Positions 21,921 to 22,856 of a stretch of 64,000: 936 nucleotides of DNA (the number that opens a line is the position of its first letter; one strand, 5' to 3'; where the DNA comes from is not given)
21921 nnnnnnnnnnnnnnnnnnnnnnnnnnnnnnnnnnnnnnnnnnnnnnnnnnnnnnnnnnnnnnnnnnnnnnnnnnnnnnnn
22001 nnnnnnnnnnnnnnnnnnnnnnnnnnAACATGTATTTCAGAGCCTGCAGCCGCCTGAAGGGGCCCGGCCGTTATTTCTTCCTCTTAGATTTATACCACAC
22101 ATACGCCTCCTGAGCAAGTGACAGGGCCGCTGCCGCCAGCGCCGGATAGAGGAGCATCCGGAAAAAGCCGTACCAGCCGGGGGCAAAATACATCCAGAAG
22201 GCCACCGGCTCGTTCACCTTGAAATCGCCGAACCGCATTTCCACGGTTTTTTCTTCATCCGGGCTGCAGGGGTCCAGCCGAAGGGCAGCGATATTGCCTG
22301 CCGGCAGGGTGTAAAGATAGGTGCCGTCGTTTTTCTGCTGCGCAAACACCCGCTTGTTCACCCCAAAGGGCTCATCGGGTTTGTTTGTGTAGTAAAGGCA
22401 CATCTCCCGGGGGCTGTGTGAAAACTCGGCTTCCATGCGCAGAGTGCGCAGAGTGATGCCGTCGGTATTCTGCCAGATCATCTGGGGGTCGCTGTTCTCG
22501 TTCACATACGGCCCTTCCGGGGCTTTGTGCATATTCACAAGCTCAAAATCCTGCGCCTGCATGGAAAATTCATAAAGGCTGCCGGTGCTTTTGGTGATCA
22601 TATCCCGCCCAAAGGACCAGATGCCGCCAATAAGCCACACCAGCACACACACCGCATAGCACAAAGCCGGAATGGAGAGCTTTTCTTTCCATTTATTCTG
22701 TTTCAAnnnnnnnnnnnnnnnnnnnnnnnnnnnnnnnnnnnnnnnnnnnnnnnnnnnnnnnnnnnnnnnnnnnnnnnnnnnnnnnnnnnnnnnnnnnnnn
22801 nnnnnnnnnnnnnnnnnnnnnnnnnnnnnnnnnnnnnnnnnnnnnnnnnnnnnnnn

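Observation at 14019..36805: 23-kb legionaminic-acid-type surface-glycan locus built as two divergent operons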

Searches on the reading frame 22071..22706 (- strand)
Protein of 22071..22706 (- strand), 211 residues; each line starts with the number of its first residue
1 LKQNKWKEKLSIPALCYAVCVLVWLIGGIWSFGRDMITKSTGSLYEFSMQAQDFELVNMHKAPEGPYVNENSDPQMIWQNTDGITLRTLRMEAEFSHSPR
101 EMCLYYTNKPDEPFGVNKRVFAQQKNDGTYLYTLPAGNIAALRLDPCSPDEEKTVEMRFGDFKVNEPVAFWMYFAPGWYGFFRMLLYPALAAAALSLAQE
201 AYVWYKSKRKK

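Call 3: search_protein_families(library=pfam, proteins=[window:22071-22706:-])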
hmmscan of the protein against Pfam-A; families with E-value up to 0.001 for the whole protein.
window:22071-22706:- (211 aa): 0 families

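Call 5: search_protein_families(library=ncbifam, proteins=[window:22071-22706:-], max_evalue=0.01)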
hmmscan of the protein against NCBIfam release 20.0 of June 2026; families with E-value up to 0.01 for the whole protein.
window:22071-22706:- (211 aa): 0 families

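Call 52: find_homologous_proteins(query=window:22071-22706:-)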
Query window:22071-22706:- (211 aa): 467 proteins with E <= 0.001 among 1274 candidates; the best 120 are listed.
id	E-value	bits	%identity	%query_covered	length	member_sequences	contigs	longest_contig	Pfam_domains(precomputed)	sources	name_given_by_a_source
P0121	1.4e-144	497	100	100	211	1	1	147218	-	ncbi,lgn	-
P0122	5.3e-118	410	80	100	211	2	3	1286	-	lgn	-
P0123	2.8e-102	359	70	100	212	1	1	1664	-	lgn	-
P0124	8.1e-96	338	67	100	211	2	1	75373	-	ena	-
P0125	3.2e-91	323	64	98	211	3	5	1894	-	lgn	-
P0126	3.2e-87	310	61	98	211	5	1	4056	-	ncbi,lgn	-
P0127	1.7e-83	297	62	94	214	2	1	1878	-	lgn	-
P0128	1.6e-78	281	58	100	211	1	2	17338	-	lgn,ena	-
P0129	2.6e-78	280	60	94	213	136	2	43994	-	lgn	-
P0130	4.4e-78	280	55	100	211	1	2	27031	-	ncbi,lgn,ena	-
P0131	2.3e-77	277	58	94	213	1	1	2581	-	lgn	-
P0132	2.3e-77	277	58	94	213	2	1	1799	-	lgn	-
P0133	9.6e-77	275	60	95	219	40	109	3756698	-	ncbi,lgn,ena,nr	ncbi:hypothetical protein CE91St44_23450 [Oscillospiraceae bacterium]|nr:hypothetical protein CE91St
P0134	4.4e-76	273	56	99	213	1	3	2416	-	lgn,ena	-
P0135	5.6e-76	273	58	95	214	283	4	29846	-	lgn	-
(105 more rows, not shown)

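Call 53: find_encoding_contigs(protein=P0121, flank=3000, max_places=3)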
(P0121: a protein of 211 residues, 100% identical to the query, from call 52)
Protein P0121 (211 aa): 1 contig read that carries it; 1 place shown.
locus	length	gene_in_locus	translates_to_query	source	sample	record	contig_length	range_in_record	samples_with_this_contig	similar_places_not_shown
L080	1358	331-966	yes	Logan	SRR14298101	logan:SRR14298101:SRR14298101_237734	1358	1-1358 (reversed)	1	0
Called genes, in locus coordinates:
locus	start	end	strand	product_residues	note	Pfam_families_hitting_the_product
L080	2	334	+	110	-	?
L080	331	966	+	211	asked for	-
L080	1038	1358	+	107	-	?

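Call 59: predict_structure(alignment_id=A2)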
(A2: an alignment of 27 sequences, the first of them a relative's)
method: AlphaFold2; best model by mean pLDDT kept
length: 211 residues; sequences in the alignment: 27
mean_pLDDT: 88.9   pTM: 0.78
mean pLDDT of the five models: 88.9, 87.1, 87.0, 87.0, 86.9
residues with pLDDT >= 90: 145; 70-90: 51; 50-70: 8; < 50: 7
segments of 3 or more residues with pLDDT < 50: 1-7
pLDDT, mean of each block of 10 residues (from residue 1): 48 91 95 93 95 95 92 93 94 84 93 92 90 92 82 86 93 85 93 92 90 77
secondary structure, 60 per line:
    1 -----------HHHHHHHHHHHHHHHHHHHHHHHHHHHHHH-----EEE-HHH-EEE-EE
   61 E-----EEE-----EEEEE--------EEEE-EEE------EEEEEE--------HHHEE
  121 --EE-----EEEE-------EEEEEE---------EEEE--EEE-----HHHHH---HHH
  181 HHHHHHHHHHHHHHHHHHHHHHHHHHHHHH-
elements in order: H12-41 E47-49 E55-57 E59-61 E67-69 E75-79 E88-91 E93-95 E102-107 E130-133 E141-146 E156-159 E162-164 H170-174 H178-210

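Call 61: fold_search(model_id=the predicted structure, library=pdb)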
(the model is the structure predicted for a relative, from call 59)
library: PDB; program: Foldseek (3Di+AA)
matches with E <= 10: 1721; with E <= 0.001: 13
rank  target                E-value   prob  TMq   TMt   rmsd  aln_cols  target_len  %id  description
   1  6sgf_C                9.9e-07  1.00  0.39  0.58   4.2       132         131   12  Molecular insight into a new low affinity xylan binding module CBM86, from the xylanolytic gut symbiont Roseburia inte (released 2019-11-20)
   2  6sgf_A                1.2e-06  1.00  0.39  0.57   4.4       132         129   11  Molecular insight into a new low affinity xylan binding module CBM86, from the xylanolytic gut symbiont Roseburia inte (released 2019-11-20)
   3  6sgf_B                2.5e-06  1.00  0.39  0.57   4.3       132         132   12  Molecular insight into a new low affinity xylan binding module CBM86, from the xylanolytic gut symbiont Roseburia inte (released 2019-11-20)
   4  6sgf_D                3.0e-06  1.00  0.40  0.58   4.7       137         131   11  Molecular insight into a new low affinity xylan binding module CBM86, from the xylanolytic gut symbiont Roseburia inte (released 2019-11-20)
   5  1o8s_A                2.5e-04  1.00  0.33  0.47   6.0       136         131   11  Structure of CsCBM6-3 from Clostridium stercorarium in complex with cellobiose (released 2003-03-13)
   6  4a42_B                5.0e-04  1.00  0.37  0.57   4.3       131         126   11  CpGH89CBM32-6 produced by Clostridium perfringens (released 2012-04-04)
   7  2waa                  5.3e-04  1.00  0.37  0.25   4.8       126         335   11  Structure of a family two carbohydrate esterase from Cellvibrio japonicus (released 2009-03-24)
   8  1gmm                  5.3e-04  1.00  0.35  0.52   5.5       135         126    7  Carbohydrate binding module CBM6 from xylanase U Clostridium thermocellum (released 2001-11-28)
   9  1uy1                  5.6e-04  1.00  0.34  0.49   5.6       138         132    6  Binding sub-site dissection of a family 6 carbohydrate-binding module by X-ray crystallography and isothermal titration  (released 2004-06-18)
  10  1o8p                  5.6e-04  1.00  0.33  0.47   6.0       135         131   12  Unbound structure of CsCBM6-3 from Clostridium stercorarium (released 2003-03-13)
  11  2cdp_D                6.0e-04  1.00  0.37  0.54   5.7       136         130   10  Structure of a CBM6 in complex with neoagarohexaose (released 2006-02-08)
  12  2cdp_A                6.8e-04  1.00  0.35  0.48   6.1       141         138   11  Structure of a CBM6 in complex with neoagarohexaose (released 2006-02-08)
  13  2cdo_A                8.6e-04  1.00  0.33  0.45   6.1       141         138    8  structure of agarase carbohydrate binding module in complex with neoagarohexaose (released 2006-02-16)
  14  2yc4_A                1.2e-03  1.00  0.34  0.51   6.1       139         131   12  Intraflagellar Transport Complex 25-27 from Chlamydomonas (released 2011-03-23)
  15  1uy2_A                1.2e-03  1.00  0.34  0.49   5.8       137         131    6  Binding sub-site dissection of a family 6 carbohydrate-binding module by X-ray crystallography and isothermal titratio (released 2004-06-18)
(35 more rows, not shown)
